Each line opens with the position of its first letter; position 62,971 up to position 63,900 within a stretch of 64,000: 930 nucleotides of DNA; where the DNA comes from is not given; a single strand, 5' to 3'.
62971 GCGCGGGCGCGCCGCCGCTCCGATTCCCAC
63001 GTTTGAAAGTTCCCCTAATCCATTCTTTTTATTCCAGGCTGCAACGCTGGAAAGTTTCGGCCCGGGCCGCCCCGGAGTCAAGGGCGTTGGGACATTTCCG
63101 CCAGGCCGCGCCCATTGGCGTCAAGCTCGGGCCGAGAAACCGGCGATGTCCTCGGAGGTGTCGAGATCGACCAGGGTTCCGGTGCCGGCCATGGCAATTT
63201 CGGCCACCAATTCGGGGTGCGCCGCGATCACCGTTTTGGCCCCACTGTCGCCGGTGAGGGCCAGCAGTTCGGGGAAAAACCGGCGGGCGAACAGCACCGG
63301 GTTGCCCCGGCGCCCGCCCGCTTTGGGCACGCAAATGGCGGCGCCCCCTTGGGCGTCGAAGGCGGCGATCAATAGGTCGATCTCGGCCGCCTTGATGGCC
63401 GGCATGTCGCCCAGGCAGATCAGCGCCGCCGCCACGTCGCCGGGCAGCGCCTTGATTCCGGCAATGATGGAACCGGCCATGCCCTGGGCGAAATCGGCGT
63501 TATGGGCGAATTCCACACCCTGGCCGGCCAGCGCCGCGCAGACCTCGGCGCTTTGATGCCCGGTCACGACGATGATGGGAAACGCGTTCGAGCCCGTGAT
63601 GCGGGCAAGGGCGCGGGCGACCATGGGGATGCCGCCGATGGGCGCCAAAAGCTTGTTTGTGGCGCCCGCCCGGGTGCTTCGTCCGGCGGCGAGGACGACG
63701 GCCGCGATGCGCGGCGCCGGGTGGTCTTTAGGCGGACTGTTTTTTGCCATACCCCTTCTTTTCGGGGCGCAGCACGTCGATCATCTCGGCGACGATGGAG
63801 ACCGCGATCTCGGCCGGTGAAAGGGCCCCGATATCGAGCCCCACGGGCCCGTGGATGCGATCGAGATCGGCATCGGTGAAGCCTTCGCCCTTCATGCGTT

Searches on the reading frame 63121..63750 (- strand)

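Call 42: search_protein_families(library=pfam, proteins=[window:63121-63750:-], max_evalue=0.000001)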
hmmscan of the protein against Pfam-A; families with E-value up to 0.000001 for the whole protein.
window:63121-63750:- (209 aa): 2 families
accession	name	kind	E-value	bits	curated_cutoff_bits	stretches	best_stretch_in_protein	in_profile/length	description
PF12804.13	NTP_transf_3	-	1.1e-38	133.4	27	1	17-179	1-158/160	MobA-like NTP transferase domain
PF01128.25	IspD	-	2.3e-07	31.2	27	1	15-141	1-128/221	2-C-methyl-D-erythritol 4-phosphate cytidylyltransferase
